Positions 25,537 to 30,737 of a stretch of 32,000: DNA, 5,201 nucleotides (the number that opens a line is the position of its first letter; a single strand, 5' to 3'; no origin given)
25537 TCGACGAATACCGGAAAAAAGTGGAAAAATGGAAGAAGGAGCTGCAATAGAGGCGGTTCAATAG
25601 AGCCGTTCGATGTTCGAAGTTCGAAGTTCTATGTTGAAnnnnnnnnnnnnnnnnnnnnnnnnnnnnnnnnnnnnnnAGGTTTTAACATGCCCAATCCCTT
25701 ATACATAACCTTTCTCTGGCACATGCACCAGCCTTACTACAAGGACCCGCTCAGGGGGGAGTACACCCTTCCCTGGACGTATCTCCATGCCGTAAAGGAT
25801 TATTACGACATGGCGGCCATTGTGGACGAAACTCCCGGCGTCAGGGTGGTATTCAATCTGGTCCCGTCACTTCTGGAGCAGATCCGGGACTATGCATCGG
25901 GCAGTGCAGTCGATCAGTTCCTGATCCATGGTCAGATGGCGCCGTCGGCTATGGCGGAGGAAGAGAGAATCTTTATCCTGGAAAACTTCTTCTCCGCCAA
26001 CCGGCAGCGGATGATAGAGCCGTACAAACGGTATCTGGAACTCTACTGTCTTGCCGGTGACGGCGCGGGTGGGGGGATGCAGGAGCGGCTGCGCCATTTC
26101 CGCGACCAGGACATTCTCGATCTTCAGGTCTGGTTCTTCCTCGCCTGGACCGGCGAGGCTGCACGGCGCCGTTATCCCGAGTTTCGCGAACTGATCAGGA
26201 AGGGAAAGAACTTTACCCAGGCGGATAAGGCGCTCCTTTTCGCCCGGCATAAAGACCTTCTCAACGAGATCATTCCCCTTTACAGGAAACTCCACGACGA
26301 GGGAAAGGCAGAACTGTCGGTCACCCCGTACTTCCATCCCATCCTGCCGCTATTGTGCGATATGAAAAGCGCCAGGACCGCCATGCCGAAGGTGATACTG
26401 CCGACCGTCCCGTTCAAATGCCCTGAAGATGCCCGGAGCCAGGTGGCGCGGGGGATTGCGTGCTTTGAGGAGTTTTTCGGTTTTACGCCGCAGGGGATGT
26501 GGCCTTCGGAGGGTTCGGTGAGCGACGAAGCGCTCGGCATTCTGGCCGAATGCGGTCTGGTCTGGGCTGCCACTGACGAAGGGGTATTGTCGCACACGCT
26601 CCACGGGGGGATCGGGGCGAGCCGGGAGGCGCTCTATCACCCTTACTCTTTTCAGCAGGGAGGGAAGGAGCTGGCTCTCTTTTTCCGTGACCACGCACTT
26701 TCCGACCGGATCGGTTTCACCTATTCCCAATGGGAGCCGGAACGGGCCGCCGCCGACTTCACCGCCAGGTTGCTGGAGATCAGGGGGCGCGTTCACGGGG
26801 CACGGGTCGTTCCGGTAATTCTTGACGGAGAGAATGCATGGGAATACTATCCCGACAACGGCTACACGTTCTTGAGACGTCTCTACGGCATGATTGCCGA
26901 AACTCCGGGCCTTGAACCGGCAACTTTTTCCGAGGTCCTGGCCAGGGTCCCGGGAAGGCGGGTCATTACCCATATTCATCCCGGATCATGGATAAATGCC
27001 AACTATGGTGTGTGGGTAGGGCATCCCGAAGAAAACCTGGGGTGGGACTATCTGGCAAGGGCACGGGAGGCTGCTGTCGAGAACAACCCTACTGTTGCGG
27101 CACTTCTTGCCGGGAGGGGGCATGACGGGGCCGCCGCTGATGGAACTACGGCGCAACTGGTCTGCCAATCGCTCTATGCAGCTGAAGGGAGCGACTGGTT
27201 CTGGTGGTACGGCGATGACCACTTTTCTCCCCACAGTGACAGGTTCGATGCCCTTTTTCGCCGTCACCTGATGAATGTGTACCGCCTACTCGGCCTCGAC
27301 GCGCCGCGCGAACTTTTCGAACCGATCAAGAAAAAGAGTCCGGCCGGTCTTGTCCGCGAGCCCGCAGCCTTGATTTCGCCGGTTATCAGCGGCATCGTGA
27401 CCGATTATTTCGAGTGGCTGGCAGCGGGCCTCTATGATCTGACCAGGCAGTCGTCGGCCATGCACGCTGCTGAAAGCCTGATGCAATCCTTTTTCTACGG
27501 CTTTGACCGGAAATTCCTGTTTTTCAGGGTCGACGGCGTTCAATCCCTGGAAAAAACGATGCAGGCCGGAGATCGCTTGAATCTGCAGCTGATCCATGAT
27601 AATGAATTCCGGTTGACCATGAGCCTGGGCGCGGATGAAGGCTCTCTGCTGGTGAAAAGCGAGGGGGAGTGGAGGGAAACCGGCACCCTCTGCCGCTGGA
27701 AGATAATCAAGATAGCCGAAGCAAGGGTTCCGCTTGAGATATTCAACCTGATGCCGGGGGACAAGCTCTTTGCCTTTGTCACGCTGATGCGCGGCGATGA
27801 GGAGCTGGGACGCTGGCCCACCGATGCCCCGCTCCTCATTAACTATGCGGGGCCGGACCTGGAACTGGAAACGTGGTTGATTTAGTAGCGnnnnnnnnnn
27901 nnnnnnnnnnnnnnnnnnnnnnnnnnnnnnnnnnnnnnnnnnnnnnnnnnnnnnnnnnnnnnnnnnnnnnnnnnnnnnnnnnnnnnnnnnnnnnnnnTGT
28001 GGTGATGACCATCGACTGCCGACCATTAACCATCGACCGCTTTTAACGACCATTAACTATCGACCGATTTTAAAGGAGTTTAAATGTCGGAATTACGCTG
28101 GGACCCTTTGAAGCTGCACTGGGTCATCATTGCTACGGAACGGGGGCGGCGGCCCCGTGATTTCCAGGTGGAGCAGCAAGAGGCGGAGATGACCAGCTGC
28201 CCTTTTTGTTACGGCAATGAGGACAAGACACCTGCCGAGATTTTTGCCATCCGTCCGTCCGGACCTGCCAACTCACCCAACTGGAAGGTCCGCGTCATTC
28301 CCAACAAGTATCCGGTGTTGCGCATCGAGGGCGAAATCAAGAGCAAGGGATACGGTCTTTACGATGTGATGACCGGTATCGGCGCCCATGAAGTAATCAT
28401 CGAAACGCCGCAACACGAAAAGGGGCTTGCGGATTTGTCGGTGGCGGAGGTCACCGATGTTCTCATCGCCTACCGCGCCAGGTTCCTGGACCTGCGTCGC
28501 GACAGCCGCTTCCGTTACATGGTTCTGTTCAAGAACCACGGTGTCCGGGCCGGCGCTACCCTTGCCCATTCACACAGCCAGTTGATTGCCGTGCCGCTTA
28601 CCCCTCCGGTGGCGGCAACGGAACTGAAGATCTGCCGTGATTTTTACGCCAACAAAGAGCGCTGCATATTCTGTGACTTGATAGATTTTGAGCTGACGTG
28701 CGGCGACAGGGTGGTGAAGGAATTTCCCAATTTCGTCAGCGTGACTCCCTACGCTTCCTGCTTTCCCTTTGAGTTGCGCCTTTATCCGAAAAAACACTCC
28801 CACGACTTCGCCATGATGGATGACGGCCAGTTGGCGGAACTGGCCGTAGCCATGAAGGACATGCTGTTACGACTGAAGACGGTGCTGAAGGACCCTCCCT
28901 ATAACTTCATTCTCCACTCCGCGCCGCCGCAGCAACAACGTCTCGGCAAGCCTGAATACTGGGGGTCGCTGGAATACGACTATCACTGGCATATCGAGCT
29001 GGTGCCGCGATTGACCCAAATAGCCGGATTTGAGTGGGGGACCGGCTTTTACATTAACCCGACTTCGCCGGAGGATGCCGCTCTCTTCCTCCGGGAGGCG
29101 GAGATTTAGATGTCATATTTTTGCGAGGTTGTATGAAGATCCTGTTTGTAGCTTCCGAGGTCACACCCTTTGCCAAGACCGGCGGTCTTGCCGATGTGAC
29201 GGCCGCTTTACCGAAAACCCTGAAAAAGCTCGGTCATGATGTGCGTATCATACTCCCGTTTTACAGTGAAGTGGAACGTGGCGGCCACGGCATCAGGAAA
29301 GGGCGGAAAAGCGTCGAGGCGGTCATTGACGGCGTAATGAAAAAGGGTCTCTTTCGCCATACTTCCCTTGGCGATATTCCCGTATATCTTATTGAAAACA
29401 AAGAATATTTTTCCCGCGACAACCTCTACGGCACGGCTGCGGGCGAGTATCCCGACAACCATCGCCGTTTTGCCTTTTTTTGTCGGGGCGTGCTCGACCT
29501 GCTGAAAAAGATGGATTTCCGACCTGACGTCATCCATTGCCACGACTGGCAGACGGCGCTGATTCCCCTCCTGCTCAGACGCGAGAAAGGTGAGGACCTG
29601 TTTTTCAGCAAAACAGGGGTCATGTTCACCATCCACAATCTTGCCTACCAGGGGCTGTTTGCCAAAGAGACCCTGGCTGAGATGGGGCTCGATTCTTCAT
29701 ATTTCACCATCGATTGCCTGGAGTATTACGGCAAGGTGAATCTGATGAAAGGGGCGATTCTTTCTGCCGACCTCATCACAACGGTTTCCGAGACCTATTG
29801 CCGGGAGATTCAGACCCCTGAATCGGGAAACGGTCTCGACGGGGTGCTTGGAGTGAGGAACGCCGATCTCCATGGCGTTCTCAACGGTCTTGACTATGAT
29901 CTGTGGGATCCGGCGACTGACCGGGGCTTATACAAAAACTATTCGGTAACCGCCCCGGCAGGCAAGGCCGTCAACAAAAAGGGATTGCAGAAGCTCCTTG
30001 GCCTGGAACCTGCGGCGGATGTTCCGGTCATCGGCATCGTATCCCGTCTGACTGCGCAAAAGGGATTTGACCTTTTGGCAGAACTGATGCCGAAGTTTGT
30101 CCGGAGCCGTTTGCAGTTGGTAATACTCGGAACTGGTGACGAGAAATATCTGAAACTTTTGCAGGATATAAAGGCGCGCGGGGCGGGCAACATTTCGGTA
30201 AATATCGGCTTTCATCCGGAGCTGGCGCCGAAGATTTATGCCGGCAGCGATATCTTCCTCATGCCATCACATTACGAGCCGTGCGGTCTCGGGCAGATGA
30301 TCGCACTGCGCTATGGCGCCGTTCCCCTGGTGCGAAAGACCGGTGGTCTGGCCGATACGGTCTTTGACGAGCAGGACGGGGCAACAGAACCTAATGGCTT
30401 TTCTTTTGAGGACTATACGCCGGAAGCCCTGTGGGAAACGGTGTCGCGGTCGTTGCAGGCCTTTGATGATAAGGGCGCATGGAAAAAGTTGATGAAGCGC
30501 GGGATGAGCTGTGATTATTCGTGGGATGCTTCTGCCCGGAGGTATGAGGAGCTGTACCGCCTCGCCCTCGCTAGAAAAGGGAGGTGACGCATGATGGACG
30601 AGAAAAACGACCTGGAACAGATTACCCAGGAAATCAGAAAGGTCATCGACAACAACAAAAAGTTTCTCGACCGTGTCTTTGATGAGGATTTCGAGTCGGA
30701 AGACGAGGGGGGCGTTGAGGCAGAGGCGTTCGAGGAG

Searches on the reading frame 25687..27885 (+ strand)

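Call 80: search_protein_families(library=pfam, proteins=[window:25687-27885:+])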
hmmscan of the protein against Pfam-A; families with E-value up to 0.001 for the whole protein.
window:25687-27885:+ (732 aa): 1 family
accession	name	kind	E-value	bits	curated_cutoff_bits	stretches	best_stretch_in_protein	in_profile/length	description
PF03065.20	Glyco_hydro_57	-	1.5e-58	198.9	21.2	1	8-427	1-288/291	Glycosyl hydrolase family 57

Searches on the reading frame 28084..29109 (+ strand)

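Call 80: search_protein_families(library=pfam, proteins=[window:28084-29109:+])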
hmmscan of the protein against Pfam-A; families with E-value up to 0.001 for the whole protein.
window:28084-29109:+ (341 aa): 4 families
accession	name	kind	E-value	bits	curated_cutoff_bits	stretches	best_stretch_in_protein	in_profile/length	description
PF01087.27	GalP_UDP_transf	-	7.9e-13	49.7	22.1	1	3-169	13-179/184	Galactose-1-phosphate uridyl transferase, N-terminal domain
PF16285.10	DUF4931_N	-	1.6e-09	38.4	24.1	1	102-169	53-120/124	Domain of unknown function (DUF4931) N-terminal domain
PF16268.10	DUF4921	-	2e-08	34.1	28.5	0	297-331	354-388/425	Domain of unknown function (DUF4921)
PF02744.22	GalP_UDP_tr_C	-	2.6e-07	31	29.2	1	182-305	3-118/165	Galactose-1-phosphate uridyl transferase, C-terminal domain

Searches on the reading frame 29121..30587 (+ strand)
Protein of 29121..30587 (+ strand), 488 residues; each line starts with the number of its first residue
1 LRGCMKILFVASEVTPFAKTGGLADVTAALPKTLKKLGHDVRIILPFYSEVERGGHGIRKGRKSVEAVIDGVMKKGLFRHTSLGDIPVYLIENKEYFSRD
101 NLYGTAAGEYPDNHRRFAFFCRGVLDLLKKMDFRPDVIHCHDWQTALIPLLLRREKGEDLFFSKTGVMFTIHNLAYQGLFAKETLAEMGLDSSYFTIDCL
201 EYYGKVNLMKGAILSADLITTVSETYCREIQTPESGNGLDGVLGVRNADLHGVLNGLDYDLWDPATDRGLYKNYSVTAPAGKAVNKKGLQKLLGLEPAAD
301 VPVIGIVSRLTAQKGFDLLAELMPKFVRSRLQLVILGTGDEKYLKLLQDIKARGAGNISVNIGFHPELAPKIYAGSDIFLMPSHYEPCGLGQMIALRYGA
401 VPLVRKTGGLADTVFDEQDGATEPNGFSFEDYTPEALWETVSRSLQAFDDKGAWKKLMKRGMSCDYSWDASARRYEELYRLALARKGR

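Call 80: search_protein_families(library=pfam, proteins=[window:29121-30587:+])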
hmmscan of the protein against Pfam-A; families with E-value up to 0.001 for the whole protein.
window:29121-30587:+ (488 aa): 5 families
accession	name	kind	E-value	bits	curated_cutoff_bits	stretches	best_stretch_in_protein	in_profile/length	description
PF08323.17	Glyco_transf_5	-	1.9e-87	293.4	22.7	1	6-243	1-237/239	Starch synthase catalytic domain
PF00534.26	Glycos_transf_1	-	5.5e-17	62.3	26.4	1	300-445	14-156/172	Glycosyl transferases group 1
PF13692.12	Glyco_trans_1_4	-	3.7e-14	53.6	27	1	302-445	2-140/142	Glycosyl transferases group 1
PF13439.12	Glyco_transf_4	-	2.4e-09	37.9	28.5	1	113-231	53-149/170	Glycosyltransferase Family 4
PF13579.12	Glyco_trans_4_4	-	2.6e-07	31.6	29.7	1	21-178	1-108/158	Glycosyl transferase 4-like domain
